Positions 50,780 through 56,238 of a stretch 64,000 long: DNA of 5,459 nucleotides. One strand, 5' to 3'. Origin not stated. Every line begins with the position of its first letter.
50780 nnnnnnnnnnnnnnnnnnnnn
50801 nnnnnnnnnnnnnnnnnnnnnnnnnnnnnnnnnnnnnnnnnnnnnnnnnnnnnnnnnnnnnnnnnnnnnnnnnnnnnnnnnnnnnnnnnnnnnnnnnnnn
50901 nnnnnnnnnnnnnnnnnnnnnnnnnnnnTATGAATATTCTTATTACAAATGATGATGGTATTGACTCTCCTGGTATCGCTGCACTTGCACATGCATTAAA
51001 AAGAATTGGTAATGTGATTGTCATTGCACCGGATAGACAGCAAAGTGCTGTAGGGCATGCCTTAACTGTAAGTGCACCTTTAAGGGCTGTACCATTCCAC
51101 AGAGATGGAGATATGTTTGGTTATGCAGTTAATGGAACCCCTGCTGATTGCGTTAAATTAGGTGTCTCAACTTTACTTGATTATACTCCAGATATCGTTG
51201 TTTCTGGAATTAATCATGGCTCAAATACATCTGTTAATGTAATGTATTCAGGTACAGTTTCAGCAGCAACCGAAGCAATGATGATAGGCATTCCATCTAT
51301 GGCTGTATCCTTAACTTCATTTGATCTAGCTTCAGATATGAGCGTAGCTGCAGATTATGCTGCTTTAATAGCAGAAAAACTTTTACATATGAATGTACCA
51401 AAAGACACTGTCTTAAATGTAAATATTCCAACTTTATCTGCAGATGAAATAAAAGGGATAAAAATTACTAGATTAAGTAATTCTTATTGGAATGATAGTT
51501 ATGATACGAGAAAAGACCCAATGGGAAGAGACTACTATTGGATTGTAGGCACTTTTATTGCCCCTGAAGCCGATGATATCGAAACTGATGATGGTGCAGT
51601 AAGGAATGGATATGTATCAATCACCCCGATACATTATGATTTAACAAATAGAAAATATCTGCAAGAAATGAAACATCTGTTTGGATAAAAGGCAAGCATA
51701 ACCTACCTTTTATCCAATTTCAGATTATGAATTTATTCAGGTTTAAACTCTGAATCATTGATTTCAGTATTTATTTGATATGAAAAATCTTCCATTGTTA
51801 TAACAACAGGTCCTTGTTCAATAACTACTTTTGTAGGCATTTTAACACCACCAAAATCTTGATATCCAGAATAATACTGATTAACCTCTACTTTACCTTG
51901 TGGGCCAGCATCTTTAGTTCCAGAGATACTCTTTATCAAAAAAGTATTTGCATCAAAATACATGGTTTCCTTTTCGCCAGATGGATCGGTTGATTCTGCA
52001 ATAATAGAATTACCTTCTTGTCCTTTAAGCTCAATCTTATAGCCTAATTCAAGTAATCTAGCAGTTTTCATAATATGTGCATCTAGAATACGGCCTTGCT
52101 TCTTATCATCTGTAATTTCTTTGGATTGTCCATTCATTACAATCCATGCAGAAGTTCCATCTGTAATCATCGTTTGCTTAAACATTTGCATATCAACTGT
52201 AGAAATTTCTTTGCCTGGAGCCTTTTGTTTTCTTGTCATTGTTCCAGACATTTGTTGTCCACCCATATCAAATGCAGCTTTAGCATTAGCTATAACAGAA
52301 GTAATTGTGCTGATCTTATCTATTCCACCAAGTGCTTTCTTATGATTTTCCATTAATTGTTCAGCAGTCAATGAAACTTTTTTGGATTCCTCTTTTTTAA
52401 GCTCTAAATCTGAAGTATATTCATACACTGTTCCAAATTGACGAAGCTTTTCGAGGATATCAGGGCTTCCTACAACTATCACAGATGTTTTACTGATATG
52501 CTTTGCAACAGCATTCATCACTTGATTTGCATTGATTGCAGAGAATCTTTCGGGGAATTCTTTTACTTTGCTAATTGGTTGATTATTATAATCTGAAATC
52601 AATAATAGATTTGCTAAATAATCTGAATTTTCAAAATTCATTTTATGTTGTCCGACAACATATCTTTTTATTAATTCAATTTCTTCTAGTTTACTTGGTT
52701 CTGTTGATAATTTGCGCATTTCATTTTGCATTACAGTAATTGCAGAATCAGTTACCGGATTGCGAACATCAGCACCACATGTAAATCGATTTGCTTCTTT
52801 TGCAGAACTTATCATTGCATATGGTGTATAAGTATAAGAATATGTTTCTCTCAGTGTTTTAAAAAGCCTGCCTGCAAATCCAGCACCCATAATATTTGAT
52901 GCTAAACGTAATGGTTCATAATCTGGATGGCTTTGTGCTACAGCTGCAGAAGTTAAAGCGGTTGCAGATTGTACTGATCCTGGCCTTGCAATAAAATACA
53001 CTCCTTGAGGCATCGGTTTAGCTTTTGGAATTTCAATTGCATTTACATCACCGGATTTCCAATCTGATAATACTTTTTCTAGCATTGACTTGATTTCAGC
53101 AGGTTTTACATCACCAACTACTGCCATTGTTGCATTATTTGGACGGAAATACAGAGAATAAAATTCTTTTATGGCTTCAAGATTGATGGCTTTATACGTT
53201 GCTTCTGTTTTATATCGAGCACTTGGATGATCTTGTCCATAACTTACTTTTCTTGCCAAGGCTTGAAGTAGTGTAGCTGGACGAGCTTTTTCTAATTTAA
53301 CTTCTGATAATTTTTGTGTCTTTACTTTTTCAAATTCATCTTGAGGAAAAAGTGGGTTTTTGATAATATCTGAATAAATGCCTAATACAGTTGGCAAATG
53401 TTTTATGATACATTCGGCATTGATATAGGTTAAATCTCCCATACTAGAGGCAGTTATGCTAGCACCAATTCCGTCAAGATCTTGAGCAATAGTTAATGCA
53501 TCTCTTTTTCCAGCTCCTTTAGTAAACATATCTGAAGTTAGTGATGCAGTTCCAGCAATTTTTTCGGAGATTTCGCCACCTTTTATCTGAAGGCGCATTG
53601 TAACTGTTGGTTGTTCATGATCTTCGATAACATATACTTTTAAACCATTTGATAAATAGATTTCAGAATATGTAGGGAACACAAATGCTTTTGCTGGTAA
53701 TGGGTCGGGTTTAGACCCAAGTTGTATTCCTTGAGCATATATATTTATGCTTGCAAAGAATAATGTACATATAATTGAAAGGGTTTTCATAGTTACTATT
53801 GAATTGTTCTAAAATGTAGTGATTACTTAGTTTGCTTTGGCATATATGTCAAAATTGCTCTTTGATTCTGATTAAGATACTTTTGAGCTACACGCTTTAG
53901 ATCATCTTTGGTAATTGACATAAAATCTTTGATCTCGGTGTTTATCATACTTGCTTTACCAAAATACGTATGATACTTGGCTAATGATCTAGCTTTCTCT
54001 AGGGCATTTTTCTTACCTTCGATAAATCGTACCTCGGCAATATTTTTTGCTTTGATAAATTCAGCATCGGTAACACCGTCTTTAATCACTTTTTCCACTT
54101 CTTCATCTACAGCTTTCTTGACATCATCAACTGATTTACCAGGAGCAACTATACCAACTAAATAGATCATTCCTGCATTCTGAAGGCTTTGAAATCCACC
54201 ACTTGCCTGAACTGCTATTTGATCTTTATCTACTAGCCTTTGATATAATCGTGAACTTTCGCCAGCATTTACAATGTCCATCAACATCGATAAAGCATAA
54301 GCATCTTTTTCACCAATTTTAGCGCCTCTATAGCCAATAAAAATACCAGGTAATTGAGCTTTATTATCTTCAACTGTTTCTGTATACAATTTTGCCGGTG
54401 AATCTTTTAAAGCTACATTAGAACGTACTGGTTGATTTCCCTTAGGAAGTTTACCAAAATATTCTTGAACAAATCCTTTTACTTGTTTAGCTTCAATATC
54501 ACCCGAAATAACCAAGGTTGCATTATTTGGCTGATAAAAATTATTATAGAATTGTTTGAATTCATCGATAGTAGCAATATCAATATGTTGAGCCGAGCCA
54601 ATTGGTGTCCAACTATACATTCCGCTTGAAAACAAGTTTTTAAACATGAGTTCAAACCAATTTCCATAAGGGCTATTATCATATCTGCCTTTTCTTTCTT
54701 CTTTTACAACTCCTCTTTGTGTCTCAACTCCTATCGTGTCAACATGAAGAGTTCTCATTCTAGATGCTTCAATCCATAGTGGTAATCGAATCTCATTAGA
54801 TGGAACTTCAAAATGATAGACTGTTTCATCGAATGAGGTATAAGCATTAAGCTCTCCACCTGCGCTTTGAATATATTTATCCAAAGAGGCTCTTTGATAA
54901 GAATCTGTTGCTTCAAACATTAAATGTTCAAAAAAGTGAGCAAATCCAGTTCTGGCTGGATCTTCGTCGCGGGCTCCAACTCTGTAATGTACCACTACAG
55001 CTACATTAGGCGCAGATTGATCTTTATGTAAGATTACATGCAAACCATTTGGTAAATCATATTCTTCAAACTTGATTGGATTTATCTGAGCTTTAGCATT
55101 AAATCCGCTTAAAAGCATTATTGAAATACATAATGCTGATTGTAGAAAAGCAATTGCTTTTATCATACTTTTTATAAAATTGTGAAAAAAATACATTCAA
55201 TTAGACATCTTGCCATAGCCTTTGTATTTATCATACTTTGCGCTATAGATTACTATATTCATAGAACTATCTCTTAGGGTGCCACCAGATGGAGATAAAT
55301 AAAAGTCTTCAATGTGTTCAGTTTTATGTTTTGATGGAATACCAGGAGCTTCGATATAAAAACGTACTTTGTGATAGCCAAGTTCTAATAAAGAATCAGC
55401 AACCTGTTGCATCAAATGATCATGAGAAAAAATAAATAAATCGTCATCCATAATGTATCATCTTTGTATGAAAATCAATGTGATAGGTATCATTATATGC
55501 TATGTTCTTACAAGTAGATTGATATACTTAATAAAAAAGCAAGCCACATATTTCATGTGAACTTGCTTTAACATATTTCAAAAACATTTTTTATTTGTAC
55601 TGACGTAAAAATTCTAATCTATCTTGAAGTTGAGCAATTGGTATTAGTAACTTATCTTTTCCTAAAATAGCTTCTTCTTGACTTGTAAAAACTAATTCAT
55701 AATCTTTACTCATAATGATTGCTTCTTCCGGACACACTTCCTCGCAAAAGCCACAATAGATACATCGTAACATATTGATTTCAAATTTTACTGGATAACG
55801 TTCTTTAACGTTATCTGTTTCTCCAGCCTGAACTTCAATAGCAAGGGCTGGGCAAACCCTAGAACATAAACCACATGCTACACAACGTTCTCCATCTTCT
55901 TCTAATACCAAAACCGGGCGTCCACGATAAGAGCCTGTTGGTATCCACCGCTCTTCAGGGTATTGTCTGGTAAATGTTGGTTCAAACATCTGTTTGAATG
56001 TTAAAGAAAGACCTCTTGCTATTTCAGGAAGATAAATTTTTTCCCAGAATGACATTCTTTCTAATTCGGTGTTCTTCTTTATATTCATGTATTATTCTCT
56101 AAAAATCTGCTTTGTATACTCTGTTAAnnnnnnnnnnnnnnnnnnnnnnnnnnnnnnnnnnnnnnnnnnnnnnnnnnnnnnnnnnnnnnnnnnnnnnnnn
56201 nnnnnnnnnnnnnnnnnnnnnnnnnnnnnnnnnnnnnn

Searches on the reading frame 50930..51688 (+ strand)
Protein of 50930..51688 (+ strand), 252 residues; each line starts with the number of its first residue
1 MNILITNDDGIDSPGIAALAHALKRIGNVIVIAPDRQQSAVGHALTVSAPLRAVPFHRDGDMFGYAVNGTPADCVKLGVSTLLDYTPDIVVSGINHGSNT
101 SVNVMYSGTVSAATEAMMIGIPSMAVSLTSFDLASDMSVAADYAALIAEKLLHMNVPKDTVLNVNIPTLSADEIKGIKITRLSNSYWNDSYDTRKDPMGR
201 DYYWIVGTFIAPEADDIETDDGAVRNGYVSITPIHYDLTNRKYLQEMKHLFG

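Call 7: search_protein_families(library=pfam, proteins=[window:50930-51688:+], max_evalue=0.001)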
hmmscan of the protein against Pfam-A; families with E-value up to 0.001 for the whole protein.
window:50930-51688:+ (252 aa): 1 family
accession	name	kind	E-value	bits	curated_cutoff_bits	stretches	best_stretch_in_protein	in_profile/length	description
PF01975.23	SurE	-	6.2e-67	225.5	22.1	1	3-188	1-188/189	Survival protein SurE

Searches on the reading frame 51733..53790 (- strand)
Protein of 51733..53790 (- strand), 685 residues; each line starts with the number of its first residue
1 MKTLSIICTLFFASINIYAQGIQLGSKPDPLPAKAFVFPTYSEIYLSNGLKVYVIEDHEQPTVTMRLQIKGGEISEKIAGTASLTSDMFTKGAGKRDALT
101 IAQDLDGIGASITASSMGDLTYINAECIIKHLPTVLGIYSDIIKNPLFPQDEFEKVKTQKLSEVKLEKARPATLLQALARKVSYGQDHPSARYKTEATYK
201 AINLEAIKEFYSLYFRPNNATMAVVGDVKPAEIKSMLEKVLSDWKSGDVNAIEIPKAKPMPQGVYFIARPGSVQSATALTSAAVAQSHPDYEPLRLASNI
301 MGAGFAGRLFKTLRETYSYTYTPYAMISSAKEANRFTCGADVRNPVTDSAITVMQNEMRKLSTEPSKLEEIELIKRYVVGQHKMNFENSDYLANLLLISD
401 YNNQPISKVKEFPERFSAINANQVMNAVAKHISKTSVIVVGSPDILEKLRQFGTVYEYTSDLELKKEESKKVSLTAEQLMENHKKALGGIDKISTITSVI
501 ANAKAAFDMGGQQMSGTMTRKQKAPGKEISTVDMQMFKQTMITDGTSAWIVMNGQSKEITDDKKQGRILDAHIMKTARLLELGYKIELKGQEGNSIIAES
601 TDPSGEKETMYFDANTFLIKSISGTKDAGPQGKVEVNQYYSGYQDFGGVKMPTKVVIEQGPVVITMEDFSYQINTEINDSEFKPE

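Call 7: search_protein_families(library=pfam, proteins=[window:51733-53790:-], max_evalue=0.001)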
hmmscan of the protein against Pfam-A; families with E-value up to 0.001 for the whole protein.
window:51733-53790:- (685 aa): 2 families
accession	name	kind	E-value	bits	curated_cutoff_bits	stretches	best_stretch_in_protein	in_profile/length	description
PF05193.26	Peptidase_M16_C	-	1.5e-29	103.6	23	1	202-376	2-179/181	Peptidase M16 inactive domain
PF00675.25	Peptidase_M16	-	1.4e-13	51.5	22.3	1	52-171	2-123/149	Insulinase (Peptidase family M16)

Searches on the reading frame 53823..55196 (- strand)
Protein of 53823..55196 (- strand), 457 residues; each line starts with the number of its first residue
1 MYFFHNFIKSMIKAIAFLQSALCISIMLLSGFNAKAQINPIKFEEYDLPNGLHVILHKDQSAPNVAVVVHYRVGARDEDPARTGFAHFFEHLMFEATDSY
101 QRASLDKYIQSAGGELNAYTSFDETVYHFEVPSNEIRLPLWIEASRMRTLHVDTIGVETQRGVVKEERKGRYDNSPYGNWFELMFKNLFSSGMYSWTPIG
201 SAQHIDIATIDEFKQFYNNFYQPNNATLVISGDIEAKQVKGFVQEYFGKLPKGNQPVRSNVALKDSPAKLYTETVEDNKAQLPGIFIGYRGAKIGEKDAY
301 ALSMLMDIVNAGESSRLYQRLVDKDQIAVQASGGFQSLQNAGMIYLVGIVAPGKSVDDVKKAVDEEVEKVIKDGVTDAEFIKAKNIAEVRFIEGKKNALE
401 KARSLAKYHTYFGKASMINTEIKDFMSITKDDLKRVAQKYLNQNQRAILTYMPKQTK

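Call 7: search_protein_families(library=pfam, proteins=[window:53823-55196:-], max_evalue=0.001)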
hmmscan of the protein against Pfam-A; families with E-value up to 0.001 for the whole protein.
window:53823-55196:- (457 aa): 2 families
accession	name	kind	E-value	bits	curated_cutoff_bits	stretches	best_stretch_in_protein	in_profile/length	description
PF05193.26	Peptidase_M16_C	-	2.2e-37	129.1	23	1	209-385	3-179/181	Peptidase M16 inactive domain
PF00675.25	Peptidase_M16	-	8.1e-21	74.9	22.3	1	54-169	2-117/149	Insulinase (Peptidase family M16)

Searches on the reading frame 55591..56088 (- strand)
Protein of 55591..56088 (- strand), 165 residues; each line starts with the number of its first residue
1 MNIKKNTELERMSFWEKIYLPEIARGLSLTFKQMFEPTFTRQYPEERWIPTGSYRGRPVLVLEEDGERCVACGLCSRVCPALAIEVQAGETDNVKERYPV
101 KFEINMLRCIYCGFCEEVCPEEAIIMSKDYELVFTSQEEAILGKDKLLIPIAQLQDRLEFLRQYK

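Call 7: search_protein_families(library=pfam, proteins=[window:55591-56088:-], max_evalue=0.001)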
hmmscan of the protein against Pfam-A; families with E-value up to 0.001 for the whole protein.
window:55591-56088:- (165 aa): 14 families
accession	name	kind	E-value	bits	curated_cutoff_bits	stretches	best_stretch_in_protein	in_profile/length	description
PF00037.32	Fer4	-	3.5e-14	52.4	21.1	2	103-124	2-23/24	4Fe-4S binding domain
PF12838.12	Fer4_7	-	4.7e-10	40.2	27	1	68-123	1-52/52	4Fe-4S dicluster domain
PF12837.12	Fer4_6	-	4.9e-10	39.3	25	2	102-124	2-24/24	4Fe-4S binding domain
PF13183.11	Fer4_8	-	6.6e-10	39.8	27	0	67-82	3-18/68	4Fe-4S dicluster domain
PF13237.11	Fer4_10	-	6.6e-09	36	25.5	1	64-120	4-53/53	4Fe-4S dicluster domain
PF14697.11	Fer4_21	-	9.6e-09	35.7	35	1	65-84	37-57/59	4Fe-4S dicluster domain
PF13484.11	Fer4_16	-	1.3e-08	35.9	30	0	68-92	1-25/66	4Fe-4S double cluster binding domain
PF13187.11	Fer4_9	-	2.7e-08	34.2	27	1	68-124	1-52/52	4Fe-4S dicluster domain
PF12797.12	Fer4_2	-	3.6e-08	33.3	24.5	1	65-81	6-22/22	4Fe-4S binding domain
PF13534.11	Fer4_17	-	6.6e-05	23.8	22.2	0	68-122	1-59/61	4Fe-4S dicluster domain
PF12800.12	Fer4_4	-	0.00012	22.6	24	0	67-81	2-16/17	4Fe-4S binding domain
PF25160.1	LdpA_Fe-S-bd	-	0.0002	21.5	27.6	1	75-126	9-45/49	LdpA Fe-S cluster-binding domain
PF12798.12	Fer4_3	-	0.00028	21.9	27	0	109-123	1-15/15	4Fe-4S binding domain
PF13370.11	Fer4_13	-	0.00055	21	24.5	0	65-81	2-18/58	4Fe-4S single cluster domain of Ferredoxin I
